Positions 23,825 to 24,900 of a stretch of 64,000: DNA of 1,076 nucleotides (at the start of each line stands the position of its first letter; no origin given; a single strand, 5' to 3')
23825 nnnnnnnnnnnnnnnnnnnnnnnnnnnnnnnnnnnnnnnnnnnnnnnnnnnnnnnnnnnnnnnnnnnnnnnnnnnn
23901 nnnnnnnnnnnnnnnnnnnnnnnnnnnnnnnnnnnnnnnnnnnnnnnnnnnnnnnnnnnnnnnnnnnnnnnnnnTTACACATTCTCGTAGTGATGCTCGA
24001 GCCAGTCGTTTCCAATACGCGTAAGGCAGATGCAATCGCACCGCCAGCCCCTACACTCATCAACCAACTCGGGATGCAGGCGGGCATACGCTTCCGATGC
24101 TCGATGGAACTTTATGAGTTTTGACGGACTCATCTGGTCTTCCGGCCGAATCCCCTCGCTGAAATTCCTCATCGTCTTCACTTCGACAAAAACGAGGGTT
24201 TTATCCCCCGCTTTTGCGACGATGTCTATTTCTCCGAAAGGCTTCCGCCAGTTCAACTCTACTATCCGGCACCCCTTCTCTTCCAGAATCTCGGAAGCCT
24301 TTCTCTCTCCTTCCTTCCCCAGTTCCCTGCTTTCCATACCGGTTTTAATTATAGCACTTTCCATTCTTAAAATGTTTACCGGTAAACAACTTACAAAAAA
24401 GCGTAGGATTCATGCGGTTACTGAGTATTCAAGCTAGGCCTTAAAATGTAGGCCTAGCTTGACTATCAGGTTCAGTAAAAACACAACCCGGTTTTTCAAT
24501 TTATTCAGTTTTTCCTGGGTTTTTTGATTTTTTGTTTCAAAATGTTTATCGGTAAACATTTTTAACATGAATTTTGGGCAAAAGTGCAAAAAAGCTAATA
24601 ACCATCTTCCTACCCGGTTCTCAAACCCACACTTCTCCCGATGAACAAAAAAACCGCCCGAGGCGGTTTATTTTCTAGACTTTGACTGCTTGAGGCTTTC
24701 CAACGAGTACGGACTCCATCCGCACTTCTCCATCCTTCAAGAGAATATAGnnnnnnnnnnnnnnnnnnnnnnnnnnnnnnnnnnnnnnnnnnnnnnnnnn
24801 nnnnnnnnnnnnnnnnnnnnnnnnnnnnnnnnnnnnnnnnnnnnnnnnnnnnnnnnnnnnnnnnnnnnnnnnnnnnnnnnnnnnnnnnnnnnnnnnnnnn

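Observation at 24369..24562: Two copies of an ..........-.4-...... palindrome flanking a perfect 12-bp inverted-repeat hairpin upstream of the YraN-like gene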

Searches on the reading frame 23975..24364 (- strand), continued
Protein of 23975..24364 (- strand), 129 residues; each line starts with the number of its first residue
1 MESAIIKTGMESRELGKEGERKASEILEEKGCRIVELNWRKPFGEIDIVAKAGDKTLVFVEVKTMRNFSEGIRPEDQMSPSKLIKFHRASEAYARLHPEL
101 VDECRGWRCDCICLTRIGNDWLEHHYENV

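Call 84: search_protein_families(library=pfam, proteins=[L085:7942-8703:+, L084:10920-11648:+, L168:4682-5485:-], max_evalue=1)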
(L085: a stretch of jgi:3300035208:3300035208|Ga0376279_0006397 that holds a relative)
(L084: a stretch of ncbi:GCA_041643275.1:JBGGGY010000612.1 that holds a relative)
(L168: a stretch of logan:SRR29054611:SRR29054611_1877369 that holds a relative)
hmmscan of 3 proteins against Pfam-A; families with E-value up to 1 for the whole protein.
L085:7942-8703:+ (253 aa): 3 families
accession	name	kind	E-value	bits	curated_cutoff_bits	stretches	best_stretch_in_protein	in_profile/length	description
PF04910.20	Tcf25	-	0.00043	19.9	24.2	1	65-241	132-292/337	Transcriptional repressor TCF25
PF25007.1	DYH2-5-8_CC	-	0.0033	17.5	27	0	189-226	79-116/120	Dynein axonemal heavy chain 2/5/8 coiled-coil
PF01858.22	RB_A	-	0.0048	17.2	25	1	162-246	22-105/196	Retinoblastoma-associated protein A domain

L084:10920-11648:+ (242 aa): 7 families
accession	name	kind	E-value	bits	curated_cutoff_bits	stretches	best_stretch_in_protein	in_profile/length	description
PF01978.25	TrmB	-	1.5e-16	60.4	25.6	1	7-75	1-68/68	Sugar-specific transcriptional regulator TrmB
PF24033.1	DUF7342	-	0.00081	19.8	31.6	1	29-72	18-61/150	Family of unknown function (DUF7342)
PF09339.16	HTH_IclR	-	0.0011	19.1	22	1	29-58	19-48/52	IclR helix-turn-helix domain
PF03965.22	Penicillinase_R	-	0.0032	18.2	22.6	1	33-79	26-72/115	Penicillinase repressor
PF01047.28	MarR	-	0.038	14.3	24.6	1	25-63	14-52/59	MarR family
PF25213.1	HVO_A0261_N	-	0.045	14.1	35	1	19-62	15-58/86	HVO_A0261 N-terminal domain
PF12802.13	MarR_2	-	0.17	12.5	27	1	12-64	3-56/61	MarR family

L168:4682-5485:- (267 aa): 17 families
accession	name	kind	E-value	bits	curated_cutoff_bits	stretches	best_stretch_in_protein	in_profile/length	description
PF01978.25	TrmB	-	5.9e-12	45.7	25.6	1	6-69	1-63/68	Sugar-specific transcriptional regulator TrmB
PF12840.13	HTH_20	-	4.8e-07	30.1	27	1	13-58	4-49/51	Helix-turn-helix domain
PF01022.26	HTH_5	-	0.00023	21.4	22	1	20-57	8-45/47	Bacterial regulatory protein, arsR family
PF13412.12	HTH_24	-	0.00097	19.1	21.9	1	18-57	8-47/48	Winged helix-turn-helix DNA-binding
PF09339.16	HTH_IclR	-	0.0024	18.1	22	1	20-58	9-49/52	IclR helix-turn-helix domain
PF24033.1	DUF7342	-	0.0029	18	31.6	1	26-108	16-96/150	Family of unknown function (DUF7342)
PF12802.13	MarR_2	-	0.004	17.7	27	1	20-58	11-51/61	MarR family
PF08221.17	HTH_9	-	0.0064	17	23.4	1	13-57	13-57/62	RNA polymerase III subunit RPC82 helix-turn-helix domain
PF21476.4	PF0610-like_N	-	0.0074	16.9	33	1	21-49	8-36/50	PF0610-like, N-terminal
PF08279.18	HTH_11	-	0.0074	16.6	25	1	17-61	4-49/55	HTH domain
PF01047.28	MarR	-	0.038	14.3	24.6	1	21-57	11-47/59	MarR family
PF22194.2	F-93_WHD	-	0.078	13.5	28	1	35-68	23-57/62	F-93, winged-helix domain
PF25212.1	HVO_A0114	-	0.088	13.1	27.6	1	22-66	31-74/84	HVO_A0114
PF01475.25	FUR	-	0.091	13.3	23.1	1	36-102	38-106/121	Ferric uptake regulator family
PF21325.3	SHPRH_helical-1st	-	0.12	13.1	27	1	57-96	50-88/95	E3 ubiquitin-protein ligase SHPRH, first helical domain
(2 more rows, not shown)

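Call 92: find_encoding_contigs(protein=P0024, flank=10000, max_places=2)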
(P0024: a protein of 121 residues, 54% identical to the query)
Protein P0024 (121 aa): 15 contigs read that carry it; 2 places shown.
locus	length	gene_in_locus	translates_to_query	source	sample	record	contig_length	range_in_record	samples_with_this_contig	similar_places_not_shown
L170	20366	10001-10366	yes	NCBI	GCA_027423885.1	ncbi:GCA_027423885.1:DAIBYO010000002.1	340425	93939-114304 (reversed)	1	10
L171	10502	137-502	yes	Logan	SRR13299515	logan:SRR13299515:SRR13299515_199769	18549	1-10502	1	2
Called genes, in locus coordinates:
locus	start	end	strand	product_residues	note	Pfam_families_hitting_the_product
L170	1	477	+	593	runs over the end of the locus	-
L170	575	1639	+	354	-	PF03576:Peptidase_S58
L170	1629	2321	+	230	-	PF01177:Asp_Glu_race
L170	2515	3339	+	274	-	PF00763:THF_DHG_CYH, PF02882:THF_DHG_CYH_C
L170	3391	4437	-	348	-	PF00154:RecA_N, PF08423:Rad51, PF06745:ATPase (faint), PF01637:ATPase_2 (faint), PF21096:RecA_C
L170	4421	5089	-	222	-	PF13413:HTH_25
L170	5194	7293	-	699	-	PF17854:FtsK_alpha, PF01580:FtsK_SpoIIIE, PF09397:FtsK_gamma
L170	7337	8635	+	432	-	PF02878:PGM_PMM_I, PF02879:PGM_PMM_II, PF02880:PGM_PMM_III, PF00408:PGM_PMM_IV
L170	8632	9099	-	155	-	PF27709:UCP014422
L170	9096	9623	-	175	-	PF00929:RNase_T (weak)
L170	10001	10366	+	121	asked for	PF02021:UPF0102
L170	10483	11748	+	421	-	PF08529:NusA_N, PF00575:S1 (faint), PF13184:KH_NusA_1st, PF26594:KH_NusA_2nd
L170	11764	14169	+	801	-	PF03030:H_PPase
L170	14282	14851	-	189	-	-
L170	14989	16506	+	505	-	PF21799:MurD-like_N (faint), PF08245:Mur_ligase_M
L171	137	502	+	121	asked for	PF02021:UPF0102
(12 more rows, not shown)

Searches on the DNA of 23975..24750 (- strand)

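Call 8: search_rna_families(source=window, start=24250, end=24750, threshold=evalue, max_evalue=10)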
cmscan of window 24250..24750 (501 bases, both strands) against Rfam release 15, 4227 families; matches with E-value up to 10: 17.
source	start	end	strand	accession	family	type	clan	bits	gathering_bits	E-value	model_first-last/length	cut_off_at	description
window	24429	24480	+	RF01096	PK-HAV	Cis-reg;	-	26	50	0.48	1-56/56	no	HepA virus 3'-terminal pseudoknot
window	24420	24540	+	RF02579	tsr26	Gene; sRNA;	-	23.6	141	0.24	1-122/122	no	S. aureus tsr26 small RNA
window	24534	24605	+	RF04313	aspC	Cis-reg;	-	22.3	100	0.49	1-124/124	no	aspC ncRNA motif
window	24530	24618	-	RF03162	TD-2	Gene; sRNA;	CL00124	21.6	48.7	0.84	1-98/98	no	TD-2 RNA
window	24432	24574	+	RF04324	Pestivirus-3UTR-SLIV-SLIII-SLII-CSFV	Gene; sRNA;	CL00151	21.2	150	0.16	1-170/170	no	Pestivirus 3' UTR SLIV, SLIII and SLII classical swine fever virus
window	24450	24564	+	RF01770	rimP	Cis-reg; leader;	-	20.5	47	0.67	1-102/102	no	Gammaprotebacteria rimP leader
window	24602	24676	+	RF01859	Phe_leader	Cis-reg; leader;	-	19.2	55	1.1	1-125/125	no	Phenylalanine leader peptide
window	24643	24669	+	RF02084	STnc130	Gene; sRNA;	-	18.8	55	2.8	99-126/135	no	Enterobacteria sRNA STnc130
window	24641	24674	+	RF02054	STnc420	Gene; sRNA;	-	18.7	70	0.6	19-54/58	no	Salmonella enterica sRNA STnc420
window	24319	24461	-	RF02998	IS605-orfB-II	Gene; sRNA;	-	16.6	88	2.7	1-155/155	no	IS605-orfB-II RNA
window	24647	24732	-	RF02144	rsmX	Gene;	CL00106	16.4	56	1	1-114/114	no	rsmX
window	24364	24567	-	RF04174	MIR4208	Gene; miRNA;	-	16.4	140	9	1-191/191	no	MIR4208 microRNA precursor family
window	24647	24689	-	RF01394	isrK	Gene; sRNA;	-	15.5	50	0.62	1-77/77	no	isrK Hfq binding RNA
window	24587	24701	-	RF01770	rimP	Cis-reg; leader;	-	15.4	47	8.5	1-102/102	no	Gammaprotebacteria rimP leader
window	24479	24586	+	RF02365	Yfr17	Gene; sRNA;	-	13.1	50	8.4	1-264/264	no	Cyanobacterial functional RNA 17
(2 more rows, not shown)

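Call 70: search_rna_families(sources=[L004, L009, L010, L012, L015, L016, L084, L085, L007, L008, L013, L101, L149, L153, L155, L159], threshold=gathering)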
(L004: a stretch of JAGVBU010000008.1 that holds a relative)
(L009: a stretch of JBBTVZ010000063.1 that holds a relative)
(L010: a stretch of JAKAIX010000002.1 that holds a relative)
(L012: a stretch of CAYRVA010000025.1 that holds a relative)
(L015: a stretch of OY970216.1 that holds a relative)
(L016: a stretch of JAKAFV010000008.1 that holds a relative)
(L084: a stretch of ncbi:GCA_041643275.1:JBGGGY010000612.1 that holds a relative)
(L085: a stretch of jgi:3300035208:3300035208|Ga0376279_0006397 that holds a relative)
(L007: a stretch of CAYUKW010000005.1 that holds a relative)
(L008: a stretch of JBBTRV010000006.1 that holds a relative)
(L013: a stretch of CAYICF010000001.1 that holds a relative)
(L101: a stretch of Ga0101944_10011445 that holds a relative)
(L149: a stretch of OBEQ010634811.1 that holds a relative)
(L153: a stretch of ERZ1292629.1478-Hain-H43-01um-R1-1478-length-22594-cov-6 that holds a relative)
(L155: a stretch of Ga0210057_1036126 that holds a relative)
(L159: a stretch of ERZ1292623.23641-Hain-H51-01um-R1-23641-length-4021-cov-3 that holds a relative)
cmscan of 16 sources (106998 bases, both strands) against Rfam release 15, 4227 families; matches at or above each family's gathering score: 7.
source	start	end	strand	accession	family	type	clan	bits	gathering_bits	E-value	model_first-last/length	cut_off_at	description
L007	312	384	+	RF00005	tRNA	Gene; tRNA;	CL00001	75.7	29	1.4e-14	1-71/71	no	tRNA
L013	1431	1502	+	RF00005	tRNA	Gene; tRNA;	CL00001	73.1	29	7.5e-14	1-71/71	no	tRNA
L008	118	191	+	RF00005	tRNA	Gene; tRNA;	CL00001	73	29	8e-14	1-71/71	no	tRNA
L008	206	277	+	RF00005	tRNA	Gene; tRNA;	CL00001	70.6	29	3.5e-13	1-71/71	no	tRNA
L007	996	1067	+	RF00005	tRNA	Gene; tRNA;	CL00001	69.4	29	7.7e-13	1-71/71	no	tRNA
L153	11619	11690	-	RF00005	tRNA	Gene; tRNA;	CL00001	67.5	29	2.5e-12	1-71/71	no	tRNA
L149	1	63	+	RF00005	tRNA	Gene; tRNA;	CL00001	50.3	29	1.4e-07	10-71/71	5'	tRNA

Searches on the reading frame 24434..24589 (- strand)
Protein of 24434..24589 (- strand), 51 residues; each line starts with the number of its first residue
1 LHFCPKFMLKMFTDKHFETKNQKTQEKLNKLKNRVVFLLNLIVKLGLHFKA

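Call 12: search_protein_families(library=pfam, proteins=[window:24434-24589:-], max_evalue=0.01)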
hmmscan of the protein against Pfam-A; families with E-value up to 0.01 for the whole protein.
window:24434-24589:- (51 aa): 0 families
